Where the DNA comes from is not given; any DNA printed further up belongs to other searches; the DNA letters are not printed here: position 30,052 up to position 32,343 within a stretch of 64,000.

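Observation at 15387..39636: Hybrid PUL: a starch-type import module coupled to three GH127-like cysteine glycosidases, two de-acylases and a non-phosphorylative sugar-acid pathway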

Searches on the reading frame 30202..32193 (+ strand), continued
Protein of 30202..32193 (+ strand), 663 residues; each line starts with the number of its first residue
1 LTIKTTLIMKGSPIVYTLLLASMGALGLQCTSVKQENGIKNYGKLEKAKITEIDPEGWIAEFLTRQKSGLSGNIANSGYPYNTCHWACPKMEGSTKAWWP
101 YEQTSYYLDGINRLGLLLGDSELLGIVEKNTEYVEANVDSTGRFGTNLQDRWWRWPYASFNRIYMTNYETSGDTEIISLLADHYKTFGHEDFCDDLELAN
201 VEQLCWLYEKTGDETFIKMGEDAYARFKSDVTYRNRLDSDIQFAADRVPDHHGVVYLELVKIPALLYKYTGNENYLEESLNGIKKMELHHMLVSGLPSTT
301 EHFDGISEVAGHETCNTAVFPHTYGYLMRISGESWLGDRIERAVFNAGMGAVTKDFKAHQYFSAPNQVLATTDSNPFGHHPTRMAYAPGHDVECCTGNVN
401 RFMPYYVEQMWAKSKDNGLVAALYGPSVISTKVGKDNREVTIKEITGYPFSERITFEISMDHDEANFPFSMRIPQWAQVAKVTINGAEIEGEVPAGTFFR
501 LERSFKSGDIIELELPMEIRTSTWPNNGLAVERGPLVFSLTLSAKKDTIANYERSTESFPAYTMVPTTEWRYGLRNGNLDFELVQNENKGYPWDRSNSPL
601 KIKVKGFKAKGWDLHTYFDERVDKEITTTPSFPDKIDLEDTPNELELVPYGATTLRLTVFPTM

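Call 80: predict_structure(alignment_id=A2)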
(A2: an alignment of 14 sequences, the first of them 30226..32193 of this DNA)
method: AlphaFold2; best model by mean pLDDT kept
length: 655 residues; sequences in the alignment: 14
mean_pLDDT: 82.5   pTM: 0.87
mean pLDDT of the five models: 82.5, 81.1, 79.1, 77.8, 76.9
residues with pLDDT >= 90: 304; 70-90: 220; 50-70: 98; < 50: 33
segments of 3 or more residues with pLDDT < 50: 1-4, 14-29, 70-72, 370-372, 384-386
pLDDT, mean of each block of 10 residues (from residue 1): 47 44 34 92 95 87 57 57 54 79 94 92 87 73 67 92 94 92 87 95 95 95 81 78 80 96 96 88 73 68 67 92 95 85 56 69 65 55 55 88 96 97 96 97 96 93 94 96 93 96 96 88 93 89 75 83 86 89 82 94 89 81 86 93 83 89
secondary structure, 60 per line:
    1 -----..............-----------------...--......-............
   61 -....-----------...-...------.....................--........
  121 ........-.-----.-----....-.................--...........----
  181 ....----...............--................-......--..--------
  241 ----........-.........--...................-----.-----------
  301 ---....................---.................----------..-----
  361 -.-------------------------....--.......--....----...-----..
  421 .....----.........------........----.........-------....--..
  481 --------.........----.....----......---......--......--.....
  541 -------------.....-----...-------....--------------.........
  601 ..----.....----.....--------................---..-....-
elements in order: H6-19 E37-39 E45-47 H49-60 H62-65 H90-110 H113-128 H142-145 H147-163 H166-176 H181-184 H189-203 H206-221 H223-226 H245-252 H254-262 H265-282 H306-323 H327-343 H388-391 H394-400 E403-406 E411-413 E419-425 E430-438 E445-452 E457-465 E473-476 E489-497 E502-506 E511-516 E520-525 E528-533 E536-540 E554-558 E564-566 E574-577 E592-602 E607-611 E616-620 E629-641 E651-654

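Call 83: fold_search(model_id=the predicted structure, library=pdb)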
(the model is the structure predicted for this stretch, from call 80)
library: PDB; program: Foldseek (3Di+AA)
matches with E <= 10: 964; with E <= 0.001: 92
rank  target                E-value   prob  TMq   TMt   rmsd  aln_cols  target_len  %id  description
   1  5mqo                  1.4e-26  1.00  0.69  0.74   5.9       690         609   16  Glycoside hydrolase BT_1003 (released 2017-03-22)
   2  6ex6_A                3.3e-25  1.00  0.66  0.68   6.4       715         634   16  The GH127, Beta-arabinofuranosidase, BT3674 (released 2018-11-21)
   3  6ex6_B                1.0e-24  1.00  0.62  0.64   7.5       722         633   16  The GH127, Beta-arabinofuranosidase, BT3674 (released 2018-11-21)
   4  4qjy_A                1.2e-23  1.00  0.64  0.65   7.7       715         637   15  Crystal structure of native Ara127N, a GH127 beta-L-arabinofuranosidase from Geobacillus Stearothermophilus T6 (released 2015-06-10)
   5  4qk0_A                3.9e-23  1.00  0.71  0.73   4.9       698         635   15  Crystal structure of Ara127N-Se, a GH127 beta-L-arabinofuranosidase from Geobacillus Stearothermophilus T6 (released 2015-06-10)
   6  3wrf                  3.7e-22  1.00  0.63  0.65   7.3       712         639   15  The crystal structure of native HypBA1 from Bifidobacterium longum JCM 1217 (released 2014-09-03)
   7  5opj                  4.7e-22  1.00  0.61  0.53   8.6       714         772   15  Beta-L-arabinofuranosidase (released 2018-02-28)
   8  3wrg                  6.5e-22  1.00  0.63  0.62   9.9       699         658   15  The complex structure of HypBA1 with L-arabinose (released 2014-09-03)
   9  8qf8_A                7.2e-22  1.00  0.62  0.53   9.1       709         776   14  GH146 beta-L-arabinofuranosidase from Bacteroides thetaioatomicron in complex with beta-l-arabinofurano cyclophellitol (released 2023-12-13)
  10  6yqh                  7.2e-22  1.00  0.62  0.54   9.1       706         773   15  GH146 beta-L-arabinofuranosidase bound to covalent inhibitor (released 2021-01-27)
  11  3wre                  1.2e-21  1.00  0.63  0.65   8.0       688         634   15  The crystal structure of native HypBA1 from Bifidobacterium longum JCM 1217 (released 2014-09-03)
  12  3wkw                  1.6e-21  1.00  0.62  0.64   7.4       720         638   14  Crystal structure of GH127 beta-L-arabinofuranosidase HypBA1 from Bifidobacterium longum ligand free form (released 2014-04-30)
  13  8qf8_B                1.8e-21  1.00  0.64  0.55   7.2       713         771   16  GH146 beta-L-arabinofuranosidase from Bacteroides thetaioatomicron in complex with beta-l-arabinofurano cyclophellitol (released 2023-12-13)
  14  7exw                  1.9e-21  1.00  0.63  0.64   7.3       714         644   14  GH127 beta-L-arabinofuranosidase HypBA1 covalently complexed with alpha-L-arabinofuranosylamide (released 2021-11-17)
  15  3wkx                  2.7e-21  1.00  0.65  0.65   7.5       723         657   14  Crystal structure of GH127 beta-L-arabinofuranosidase HypBA1 from Bifidobacterium longum arabinose complex form (released 2014-04-30)
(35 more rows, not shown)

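Call 90: find_encoding_contigs(protein=P0171, flank=10000, max_places=1)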
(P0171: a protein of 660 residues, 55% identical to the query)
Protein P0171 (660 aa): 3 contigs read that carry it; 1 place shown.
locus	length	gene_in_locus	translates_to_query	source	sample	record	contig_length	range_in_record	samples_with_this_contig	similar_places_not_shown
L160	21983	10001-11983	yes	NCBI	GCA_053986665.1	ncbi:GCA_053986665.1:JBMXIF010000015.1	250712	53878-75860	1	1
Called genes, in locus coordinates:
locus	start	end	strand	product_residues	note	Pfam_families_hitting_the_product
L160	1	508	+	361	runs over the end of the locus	PF22700:MVD-like_N, PF18376:MDD_C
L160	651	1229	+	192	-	PF07661:MORN_2 (faint)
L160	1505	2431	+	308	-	PF00288:GHMP_kinases_N (weak)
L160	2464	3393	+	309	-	PF01040:UbiA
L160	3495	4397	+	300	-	PF01479:S4, PF00849:PseudoU_synth_2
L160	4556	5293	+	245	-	PF00392:GntR, PF07702:UTRA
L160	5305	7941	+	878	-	PF00128:Alpha-amylase, PF09985:Glucodextran_C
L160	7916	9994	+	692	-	PF07944:Beta-AFase-like_GH127_cat, PF20736:Glyco_hydro127M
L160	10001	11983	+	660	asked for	PF07944:Beta-AFase-like_GH127_cat, PF20736:Glyco_hydro127M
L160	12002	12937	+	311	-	PF00756:Esterase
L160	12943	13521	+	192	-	PF06560:GPI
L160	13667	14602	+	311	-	PF00480:ROK, PF01869:BcrAD_BadFG (faint)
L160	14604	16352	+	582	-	-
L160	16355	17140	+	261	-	PF06560:GPI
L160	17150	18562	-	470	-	PF00756:Esterase, PF18962:Por_Secre_tail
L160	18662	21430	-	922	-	PF00128:Alpha-amylase, PF18962:Por_Secre_tail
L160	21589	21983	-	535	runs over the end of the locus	PF14292:SusE, PF16561:AMPK1_CBM (faint), PF16760:CBM53 (faint), PF22058:X25_BaPul_like (faint), PF26120:CBM_1st_SusF (faint), PF26123:DUF8037 (faint), PF16411:SusF_SusE (weak)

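Call 91: find_encoding_contigs(protein=P0182, flank=10000, max_places=1)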
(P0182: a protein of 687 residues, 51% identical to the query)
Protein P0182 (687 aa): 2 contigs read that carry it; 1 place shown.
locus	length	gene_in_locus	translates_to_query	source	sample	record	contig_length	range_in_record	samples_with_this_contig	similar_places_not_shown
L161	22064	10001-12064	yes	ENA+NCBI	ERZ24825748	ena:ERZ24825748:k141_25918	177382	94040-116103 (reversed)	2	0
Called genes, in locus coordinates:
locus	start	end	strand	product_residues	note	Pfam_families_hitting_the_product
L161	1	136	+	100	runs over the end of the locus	-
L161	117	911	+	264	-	PF02592:Vut_1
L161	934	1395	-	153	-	PF00293:NUDIX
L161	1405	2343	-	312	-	PF01544:CorA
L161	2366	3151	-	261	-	PF01678:DAP_epimerase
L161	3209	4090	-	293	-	PF01048:PNP_UDP_1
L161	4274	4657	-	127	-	PF16231:DUF4890 (weak)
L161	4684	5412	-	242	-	PF02687:FtsX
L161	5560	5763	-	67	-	-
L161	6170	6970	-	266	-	PF12704:MacB_PCD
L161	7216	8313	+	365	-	PF06580:His_kinase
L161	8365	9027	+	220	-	PF00072:Response_reg, PF04397:LytTR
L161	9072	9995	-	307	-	PF01738:DLH (faint), PF00561:Abhydrolase_1 (weak), PF02230:Abhydrolase_2 (weak), PF12146:Hydrolase_4 (faint), PF12740:PETase (weak), PF00326:Peptidase_S9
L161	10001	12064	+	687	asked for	PF07944:Beta-AFase-like_GH127_cat, PF20736:Glyco_hydro127M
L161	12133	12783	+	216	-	PF00174:Oxidored_molyb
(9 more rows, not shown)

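Call 92: find_encoding_contigs(protein=P0122, flank=10000, max_places=1)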
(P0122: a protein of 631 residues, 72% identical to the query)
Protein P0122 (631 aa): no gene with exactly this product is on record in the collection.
